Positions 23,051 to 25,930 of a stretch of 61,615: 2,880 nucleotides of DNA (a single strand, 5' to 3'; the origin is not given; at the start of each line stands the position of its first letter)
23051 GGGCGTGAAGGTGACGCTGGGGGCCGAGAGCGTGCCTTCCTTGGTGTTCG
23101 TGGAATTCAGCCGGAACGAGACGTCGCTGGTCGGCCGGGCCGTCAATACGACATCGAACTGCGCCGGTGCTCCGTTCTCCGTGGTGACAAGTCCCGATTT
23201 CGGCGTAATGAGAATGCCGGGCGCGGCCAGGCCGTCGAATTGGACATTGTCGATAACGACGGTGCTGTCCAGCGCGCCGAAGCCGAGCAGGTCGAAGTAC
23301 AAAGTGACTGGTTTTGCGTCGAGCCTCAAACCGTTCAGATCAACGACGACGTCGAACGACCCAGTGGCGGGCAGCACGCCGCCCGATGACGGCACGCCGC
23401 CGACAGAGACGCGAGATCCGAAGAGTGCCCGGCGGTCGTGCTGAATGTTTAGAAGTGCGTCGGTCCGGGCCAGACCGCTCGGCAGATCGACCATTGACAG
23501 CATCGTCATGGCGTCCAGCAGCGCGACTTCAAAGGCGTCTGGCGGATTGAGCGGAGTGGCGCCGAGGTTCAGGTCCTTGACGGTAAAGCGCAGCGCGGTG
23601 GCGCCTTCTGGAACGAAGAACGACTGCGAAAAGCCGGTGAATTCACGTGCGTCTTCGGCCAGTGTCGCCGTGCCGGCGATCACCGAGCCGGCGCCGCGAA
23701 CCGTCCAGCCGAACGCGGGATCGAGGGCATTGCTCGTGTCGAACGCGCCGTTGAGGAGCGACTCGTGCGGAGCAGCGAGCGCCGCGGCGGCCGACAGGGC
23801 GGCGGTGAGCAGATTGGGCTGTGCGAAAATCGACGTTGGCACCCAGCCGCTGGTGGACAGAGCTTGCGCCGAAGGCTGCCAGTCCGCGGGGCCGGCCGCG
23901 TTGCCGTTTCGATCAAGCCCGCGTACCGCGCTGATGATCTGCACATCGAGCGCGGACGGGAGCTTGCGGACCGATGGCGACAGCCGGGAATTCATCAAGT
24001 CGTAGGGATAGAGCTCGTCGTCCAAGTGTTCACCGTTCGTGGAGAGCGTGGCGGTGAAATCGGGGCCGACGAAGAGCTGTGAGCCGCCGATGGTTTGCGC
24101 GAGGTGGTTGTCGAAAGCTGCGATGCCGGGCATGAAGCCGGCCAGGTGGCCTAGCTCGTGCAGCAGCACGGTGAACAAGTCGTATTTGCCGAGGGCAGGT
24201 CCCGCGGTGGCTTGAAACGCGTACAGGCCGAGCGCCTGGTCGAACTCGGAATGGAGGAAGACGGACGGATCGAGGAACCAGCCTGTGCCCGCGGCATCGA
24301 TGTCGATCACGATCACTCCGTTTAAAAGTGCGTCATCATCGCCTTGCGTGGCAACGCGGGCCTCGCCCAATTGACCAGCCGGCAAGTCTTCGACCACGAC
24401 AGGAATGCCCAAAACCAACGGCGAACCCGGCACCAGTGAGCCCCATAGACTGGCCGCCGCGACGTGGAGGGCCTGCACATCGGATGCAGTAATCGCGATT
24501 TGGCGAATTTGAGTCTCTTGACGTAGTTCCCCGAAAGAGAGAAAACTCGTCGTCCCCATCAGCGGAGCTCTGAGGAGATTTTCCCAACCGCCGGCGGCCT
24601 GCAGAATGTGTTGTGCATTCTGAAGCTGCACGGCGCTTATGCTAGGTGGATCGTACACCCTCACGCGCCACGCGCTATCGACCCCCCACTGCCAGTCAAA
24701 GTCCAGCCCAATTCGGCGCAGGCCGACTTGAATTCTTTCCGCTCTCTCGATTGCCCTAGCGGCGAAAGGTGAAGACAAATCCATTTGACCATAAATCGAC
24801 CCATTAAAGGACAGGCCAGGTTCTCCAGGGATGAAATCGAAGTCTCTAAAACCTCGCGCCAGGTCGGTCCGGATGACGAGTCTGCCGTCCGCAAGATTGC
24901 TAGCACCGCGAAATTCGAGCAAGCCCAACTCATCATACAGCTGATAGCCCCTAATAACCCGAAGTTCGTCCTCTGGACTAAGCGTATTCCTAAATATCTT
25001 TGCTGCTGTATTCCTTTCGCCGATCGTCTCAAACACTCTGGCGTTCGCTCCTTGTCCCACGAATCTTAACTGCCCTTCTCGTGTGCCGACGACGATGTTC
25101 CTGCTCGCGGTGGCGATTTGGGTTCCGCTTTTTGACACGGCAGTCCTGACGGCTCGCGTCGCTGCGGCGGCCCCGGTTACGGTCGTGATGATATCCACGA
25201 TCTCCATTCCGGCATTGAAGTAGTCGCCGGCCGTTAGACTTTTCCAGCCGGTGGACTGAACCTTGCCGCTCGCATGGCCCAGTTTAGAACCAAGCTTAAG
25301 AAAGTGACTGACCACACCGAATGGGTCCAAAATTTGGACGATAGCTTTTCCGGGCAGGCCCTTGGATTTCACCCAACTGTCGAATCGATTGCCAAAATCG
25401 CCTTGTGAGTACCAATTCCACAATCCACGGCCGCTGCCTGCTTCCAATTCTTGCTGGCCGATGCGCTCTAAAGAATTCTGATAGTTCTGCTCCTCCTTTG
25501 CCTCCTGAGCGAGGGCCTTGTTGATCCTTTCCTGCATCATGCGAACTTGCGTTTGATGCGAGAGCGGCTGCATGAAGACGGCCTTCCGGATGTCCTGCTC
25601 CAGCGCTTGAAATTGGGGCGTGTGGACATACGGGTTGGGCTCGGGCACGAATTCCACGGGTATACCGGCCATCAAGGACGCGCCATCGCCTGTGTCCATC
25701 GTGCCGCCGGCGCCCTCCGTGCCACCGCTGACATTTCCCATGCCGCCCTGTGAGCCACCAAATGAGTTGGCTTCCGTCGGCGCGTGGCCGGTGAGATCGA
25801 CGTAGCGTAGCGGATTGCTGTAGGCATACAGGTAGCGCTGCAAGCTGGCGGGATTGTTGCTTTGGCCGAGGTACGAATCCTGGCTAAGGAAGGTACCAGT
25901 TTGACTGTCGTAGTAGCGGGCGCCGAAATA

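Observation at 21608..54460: One uninterrupted 32.9-kb ORF (10,950 aa) that places ~7,600 aa of adhesin-type modules in front of a complete Rhs shell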

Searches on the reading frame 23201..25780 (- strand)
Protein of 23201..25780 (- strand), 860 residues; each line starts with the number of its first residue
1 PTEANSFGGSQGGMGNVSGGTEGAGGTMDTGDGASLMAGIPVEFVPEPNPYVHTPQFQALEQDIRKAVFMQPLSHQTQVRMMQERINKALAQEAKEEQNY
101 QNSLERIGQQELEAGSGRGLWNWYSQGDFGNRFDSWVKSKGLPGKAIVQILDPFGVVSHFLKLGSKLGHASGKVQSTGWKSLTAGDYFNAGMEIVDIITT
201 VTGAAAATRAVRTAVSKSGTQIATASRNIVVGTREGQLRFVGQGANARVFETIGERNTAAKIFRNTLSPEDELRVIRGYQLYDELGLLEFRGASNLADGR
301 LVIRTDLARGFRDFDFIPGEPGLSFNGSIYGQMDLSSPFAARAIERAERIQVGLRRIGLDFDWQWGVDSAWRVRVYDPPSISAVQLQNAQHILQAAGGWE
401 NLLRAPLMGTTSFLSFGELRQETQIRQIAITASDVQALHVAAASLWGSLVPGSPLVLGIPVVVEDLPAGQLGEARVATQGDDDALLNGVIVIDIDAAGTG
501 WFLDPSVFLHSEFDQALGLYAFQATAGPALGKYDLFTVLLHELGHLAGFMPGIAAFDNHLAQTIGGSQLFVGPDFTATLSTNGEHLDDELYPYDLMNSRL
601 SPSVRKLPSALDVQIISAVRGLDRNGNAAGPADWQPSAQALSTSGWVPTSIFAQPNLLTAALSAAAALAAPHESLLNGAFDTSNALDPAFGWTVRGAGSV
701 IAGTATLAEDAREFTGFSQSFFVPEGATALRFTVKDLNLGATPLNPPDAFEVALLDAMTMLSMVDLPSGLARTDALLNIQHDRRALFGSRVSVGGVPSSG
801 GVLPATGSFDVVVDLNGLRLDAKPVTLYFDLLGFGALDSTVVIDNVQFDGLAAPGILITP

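Call 29: search_protein_representatives(protein=window:23201-25780:-)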
Query: 860 residues. Proteins with E-value up to 0.001 (for the whole library): 2398; up to 1e-10: 789; up to 1e-30: 234. The best 150 are listed.
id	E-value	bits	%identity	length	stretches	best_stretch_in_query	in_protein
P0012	2.2e-116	406.5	49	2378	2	428-800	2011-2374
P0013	4.1e-98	346.1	51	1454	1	416-857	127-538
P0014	2.8e-91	323.5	53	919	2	453-622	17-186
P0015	7.4e-91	322.1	49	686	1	433-854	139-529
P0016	1.1e-88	314.9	48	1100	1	444-857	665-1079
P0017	1.9e-87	310.8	47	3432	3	438-632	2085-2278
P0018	1.2e-84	301.6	48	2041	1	434-854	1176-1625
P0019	1.4e-84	301.3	47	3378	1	432-847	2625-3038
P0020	2.0e-83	297.5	49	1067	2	446-621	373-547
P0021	4.2e-82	293.2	46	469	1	436-836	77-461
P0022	5.3e-81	289.5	46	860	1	440-848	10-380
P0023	8.0e-78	279.0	47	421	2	458-628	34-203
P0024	6.2e-77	276.1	44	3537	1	442-848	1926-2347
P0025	5.4e-76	273.0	48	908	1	446-852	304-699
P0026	5.0e-75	269.8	42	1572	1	434-849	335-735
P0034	6.9e-72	259.4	44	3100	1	458-851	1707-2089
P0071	3.1e-52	194.4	38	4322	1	432-848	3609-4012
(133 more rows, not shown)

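Call 36: find_encoding_contigs(protein=P0012, flank=10000, max_places=3)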
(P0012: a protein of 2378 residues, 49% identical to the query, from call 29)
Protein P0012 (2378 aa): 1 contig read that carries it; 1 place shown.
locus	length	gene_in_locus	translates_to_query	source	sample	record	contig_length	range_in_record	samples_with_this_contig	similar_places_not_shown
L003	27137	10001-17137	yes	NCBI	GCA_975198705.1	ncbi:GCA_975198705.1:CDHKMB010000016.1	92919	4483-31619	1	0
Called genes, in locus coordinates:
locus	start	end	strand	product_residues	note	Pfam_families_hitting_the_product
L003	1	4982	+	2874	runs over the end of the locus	PF13205:Big_5 (weak), PF05345:He_PIG, PF05345:He_PIG, PF05345:He_PIG, PF05345:He_PIG, PF05345:He_PIG, PF17963:Big_9, PF05345:He_PIG, +11 more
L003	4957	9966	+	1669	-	PF17963:Big_9, PF02368:Big_2 (faint), PF10282:Lactonase (faint), PF20148:DUF6531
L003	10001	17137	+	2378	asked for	PF25023:TEN_YD-shell (weak), PF05593:RHS_repeat, PF25023:TEN_YD-shell, PF05593:RHS_repeat (weak), PF25023:TEN_YD-shell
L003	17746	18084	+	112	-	-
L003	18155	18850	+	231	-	-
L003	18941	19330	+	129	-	PF01329:Pterin_4a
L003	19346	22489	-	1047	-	PF23500:DUF7133, PF13646:HEAT_2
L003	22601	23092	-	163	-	-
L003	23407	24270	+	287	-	PF12974:Phosphonate-bd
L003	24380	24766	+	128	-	-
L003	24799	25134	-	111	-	PF07366:SnoaL (weak), PF12680:SnoaL_2 (weak)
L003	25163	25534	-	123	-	PF16697:Yop-YscD_cpl, PF00498:FHA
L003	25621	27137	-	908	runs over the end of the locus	PF00133:tRNA-synt_1, PF09334:tRNA-synt_1g, PF13603:tRNA-synt_1_2, PF00133:tRNA-synt_1 (weak), PF08264:Anticodon_1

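Call 37: find_encoding_contigs(protein=P0017, flank=10000, max_places=3)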
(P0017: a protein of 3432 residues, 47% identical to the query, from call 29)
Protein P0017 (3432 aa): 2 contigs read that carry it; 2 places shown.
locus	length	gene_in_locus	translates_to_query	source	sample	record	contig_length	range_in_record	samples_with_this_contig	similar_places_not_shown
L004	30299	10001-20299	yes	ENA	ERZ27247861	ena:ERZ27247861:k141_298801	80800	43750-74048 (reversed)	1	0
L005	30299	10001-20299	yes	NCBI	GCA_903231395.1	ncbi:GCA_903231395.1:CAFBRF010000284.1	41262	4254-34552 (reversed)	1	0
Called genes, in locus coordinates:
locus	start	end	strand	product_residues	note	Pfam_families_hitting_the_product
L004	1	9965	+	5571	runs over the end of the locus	?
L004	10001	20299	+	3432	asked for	PF05593:RHS_repeat, PF25023:TEN_YD-shell, PF17892:Cadherin_5, PF17963:Big_9, PF18911:PKD_4, PF00801:PKD, PF18911:PKD_4, PF00801:PKD, +11 more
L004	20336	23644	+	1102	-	PF00801:PKD (faint), PF18911:PKD_4, PF22352:K319L-like_PKD (faint), PF18911:PKD_4, PF17210:SdrD_B, PF13620:CarboxypepD_reg, PF18911:PKD_4, PF00353:HemolysinCabind, +1 more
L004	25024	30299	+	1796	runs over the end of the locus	PF14252:DUF4347, PF00353:HemolysinCabind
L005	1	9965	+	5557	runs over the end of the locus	PF16116:DUF4832 (faint), PF13205:Big_5 (faint), PF07705:CARDB, PF24595:DUF7619 (faint), PF20148:DUF6531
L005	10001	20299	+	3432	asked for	PF05593:RHS_repeat, PF25023:TEN_YD-shell, PF17892:Cadherin_5, PF17963:Big_9, PF18911:PKD_4, PF00801:PKD, PF18911:PKD_4, PF00801:PKD, +11 more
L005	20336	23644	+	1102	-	PF00801:PKD (faint), PF18911:PKD_4, PF22352:K319L-like_PKD (faint), PF18911:PKD_4, PF17210:SdrD_B, PF13620:CarboxypepD_reg, PF18911:PKD_4, PF00353:HemolysinCabind, +1 more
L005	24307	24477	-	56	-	-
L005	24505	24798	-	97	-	-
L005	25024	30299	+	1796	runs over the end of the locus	PF14252:DUF4347, PF00353:HemolysinCabind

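Call 43: find_homologous_proteins(query=window:23201-25780:-, max_evalue=1e-10)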
Query window:23201-25780:-: 8000 candidates shared short words with the query, none scored E <= 1e-10.

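Call 63: predict_structure(alignment_id=A1)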
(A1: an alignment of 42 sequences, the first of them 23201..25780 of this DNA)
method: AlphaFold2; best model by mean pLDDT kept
length: 860 residues; sequences in the alignment: 42
mean_pLDDT: 62.6   pTM: 0.43
mean pLDDT of the five models: 62.6, 62.3, 61.4, 61.2, 58.5
residues with pLDDT >= 90: 278; 70-90: 135; 50-70: 72; < 50: 375
segments of 3 or more residues with pLDDT < 50: 1-53, 70-73, 144-267, 277-426, 636-671, 855-860
pLDDT, mean of each block of 10 residues (from residue 1): 31 31 34 31 32 52 59 62 82 83 75 65 70 74 46 43 41 26 25 23 26 27 23 23 23 31 44 49 35 28 27 25 21 33 48 37 32 26 35 39 29 30 55 91 93 74 90 88 80 94 93 95 97 97 94 90 80 94 91 96 97 94 71 49 37 33 35 79 90 91 92 83 93 96 90 93 92 94 97 97 93 93 90 85 95 54
secondary structure, 60 per line:
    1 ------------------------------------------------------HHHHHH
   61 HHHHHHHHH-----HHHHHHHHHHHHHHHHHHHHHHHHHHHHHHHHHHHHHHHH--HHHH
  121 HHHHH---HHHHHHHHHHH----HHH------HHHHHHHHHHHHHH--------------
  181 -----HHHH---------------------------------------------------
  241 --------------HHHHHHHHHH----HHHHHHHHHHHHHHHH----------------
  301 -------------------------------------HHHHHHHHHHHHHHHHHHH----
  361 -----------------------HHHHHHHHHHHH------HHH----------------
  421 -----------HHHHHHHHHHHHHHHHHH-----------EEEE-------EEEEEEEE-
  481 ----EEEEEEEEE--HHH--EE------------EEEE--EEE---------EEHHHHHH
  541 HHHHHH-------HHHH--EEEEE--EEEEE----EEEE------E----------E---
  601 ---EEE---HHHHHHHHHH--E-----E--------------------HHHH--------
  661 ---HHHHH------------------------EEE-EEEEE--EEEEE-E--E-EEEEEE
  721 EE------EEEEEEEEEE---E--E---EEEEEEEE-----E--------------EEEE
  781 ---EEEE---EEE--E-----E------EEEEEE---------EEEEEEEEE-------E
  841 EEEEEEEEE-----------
elements in order (helices of 4 or more, strands of 3 or more residues): H55-69 H75-114 H117-125 H129-139 H153-166 H186-189 H255-264 H269-284 H338-356 H384-395 H432-449 E461-464 E472-479 E485-493 E515-518 E521-523 H535-546 H554-557 E560-564 E567-571 E576-579 E604-606 H610-619 H649-652 H664-668 E693-695 E697-701 E704-708 E715-722 E729-738 E749-756 E777-780 E784-787 E791-793 E809-814 E824-832 E840-849

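Call 68: fold_search(model_id=the predicted structure, library=pdb)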
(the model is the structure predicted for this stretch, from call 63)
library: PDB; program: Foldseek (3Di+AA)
matches with E <= 10: 1088; with E <= 0.001: 23
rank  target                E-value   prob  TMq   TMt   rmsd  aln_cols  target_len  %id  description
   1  1gui_A                1.2e-05  1.00  0.12  0.53   6.7       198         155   16  CBM4 structure and function (released 2002-09-26)
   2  2zxq                  1.3e-04  1.00  0.11  0.09   8.5       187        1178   14  Crystal structure of endo-alpha-N-acetylgalactosaminidase from Bifidobacterium longum (EngBF) (released 2009-06-16)
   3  4d0q                  1.6e-04  1.00  0.12  0.52   7.7       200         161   12  Hyaluronan Binding Module of the Streptococcal Pneumoniae Hyaluronate Lyase (released 2014-08-06)
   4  4w8j                  1.6e-04  1.00  0.10  0.09   8.9       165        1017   14  Structure of the full-length insecticidal protein Cry1Ac reveals intriguing details of toxin packaging into in vivo form (released 2014-09-17)
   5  6qep                  1.7e-04  1.00  0.11  0.08   8.5       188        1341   15  EngBF DARPin Fusion 4b H14 (released 2019-11-06)
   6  8ic1_A                2.0e-04  1.00  0.11  0.18   5.3       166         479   15  endo-alpha-D-arabinanase EndoMA1 D51N mutant from Microbacterium arabinogalactanolyticum in complex with arabinooligos (released 2023-08-16)
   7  1uww_A                2.2e-04  1.00  0.12  0.44   9.4       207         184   14  X-ray crystal structure of a non-crystalline cellulose specific carbohydrate-binding module: CBM28. (released 2004-05-13)
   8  9h99                  2.4e-04  1.00  0.11  0.09   8.7       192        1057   18  Native structure of the full-length pesticidal protein Cry1Ca18 at pH7, from crystals formed in vivo (released 2025-11-12)
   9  6sh9_B                2.8e-04  1.00  0.11  0.08   8.5       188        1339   14  EngBF DARPin Fusion 4b D12 (released 2019-11-06)
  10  9qxq                  3.4e-04  1.00  0.11  0.09  10.6       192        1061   19  native structure of full-length pesticidal protein Cry1Ca18 at pH9, from crystals formed in vivo (released 2026-02-11)
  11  1wky                  3.8e-04  1.00  0.10  0.18   7.6       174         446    9  Crystal structure of alkaline mannanase from Bacillus sp. strain JAMB-602: catalytic domain and its Carbohydrate Binding (released 2005-06-15)
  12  8hhv_A                5.4e-04  1.00  0.11  0.18   5.2       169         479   15  endo-alpha-D-arabinanase EndoMA1 from Microbacterium arabinogalactanolyticum (released 2023-08-16)
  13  1of4_A                5.4e-04  1.00  0.12  0.44   5.8       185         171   11  Structural and thermodynamic dissection of specific mannan recognition by a carbohydrate-binding module, TmCBM27 (released 2003-04-17)
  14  8iqe_B                5.7e-04  1.00  0.11  0.17   5.4       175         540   16  Crystal structure of tetrameric K2-2 TSP (released 2024-02-21)
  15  1of3_B                6.1e-04  1.00  0.11  0.41   8.4       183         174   11  Structural and thermodynamic dissection of specific mannan recognition by a carbohydrate-binding module, TmCBM27 (released 2003-04-17)
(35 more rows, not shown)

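Call 72: search_protein_families(library=pfam, proteins=[P0019, P0071], max_evalue=0.01)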
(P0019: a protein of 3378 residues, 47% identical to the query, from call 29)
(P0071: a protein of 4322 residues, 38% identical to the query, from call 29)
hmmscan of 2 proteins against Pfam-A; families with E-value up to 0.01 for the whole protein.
P0019 (3378 aa): 6 families
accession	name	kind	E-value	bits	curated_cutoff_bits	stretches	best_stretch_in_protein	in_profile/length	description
PF01223.29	Endonuclease_NS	-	1.5e-32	113.5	23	1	2339-2557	14-211/223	DNA/RNA non-specific endonuclease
PF02368.24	Big_2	-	6.5e-18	64.9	22.8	2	301-343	29-72/79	Bacterial Ig-like domain (group 2)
PF17963.7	Big_9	-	8.5e-10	39.8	23.6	1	80-168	1-89/89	Bacterial Ig domain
PF10282.15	Lactonase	-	7.3e-07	29.1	21.7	1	732-869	214-337/344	Lactonase, 7-bladed beta-propeller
PF17892.7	Cadherin_5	-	2.7e-06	27.6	26.5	1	100-169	24-97/98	Cadherin-like domain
PF22359.2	Big-like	-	1.1e-05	26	27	1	313-350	9-46/48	Bacterial Ig-like domain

P0071 (4322 aa): 5 families
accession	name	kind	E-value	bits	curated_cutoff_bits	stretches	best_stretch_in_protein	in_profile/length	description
PF02368.24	Big_2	-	5e-10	39.6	22.8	1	538-601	8-71/79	Bacterial Ig-like domain (group 2)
PF17963.7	Big_9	-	6.9e-08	33.7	23.6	1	344-425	1-82/89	Bacterial Ig domain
PF17892.7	Cadherin_5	-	2.8e-05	24.3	26.5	1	344-433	2-97/98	Cadherin-like domain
PF17803.7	Cadherin_4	-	0.00023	22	25.1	1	344-401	11-71/71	Bacterial cadherin-like domain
PF13582.12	Reprolysin_3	-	0.0088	17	22.4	0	2692-2705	107-120/123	Metallo-peptidase family M12B Reprolysin-like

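Call 73: find_encoding_contigs(protein=P0024, flank=10000, max_places=2)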
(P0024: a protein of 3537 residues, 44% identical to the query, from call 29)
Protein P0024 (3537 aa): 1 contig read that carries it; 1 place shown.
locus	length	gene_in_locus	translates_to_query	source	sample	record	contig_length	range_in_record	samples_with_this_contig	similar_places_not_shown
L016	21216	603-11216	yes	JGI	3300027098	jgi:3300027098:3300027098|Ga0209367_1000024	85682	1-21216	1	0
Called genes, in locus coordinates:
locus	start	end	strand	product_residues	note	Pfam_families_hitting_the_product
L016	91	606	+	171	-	-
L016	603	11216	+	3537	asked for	PF05593:RHS_repeat, PF17803:Cadherin_4, PF17892:Cadherin_5, PF17963:Big_9, PF00028:Cadherin, PF17803:Cadherin_4, PF17210:SdrD_B, PF17210:SdrD_B, +6 more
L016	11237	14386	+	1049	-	PF18911:PKD_4, PF03160:Calx-beta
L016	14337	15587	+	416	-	PF19077:Big_13 (faint)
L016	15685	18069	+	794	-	PF04744:Monooxygenase_B (faint), PF14748:P5CR_dimer (faint)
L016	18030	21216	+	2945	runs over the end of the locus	PF07705:CARDB (weak), PF16116:DUF4832 (faint), PF07705:CARDB, PF24595:DUF7619 (faint)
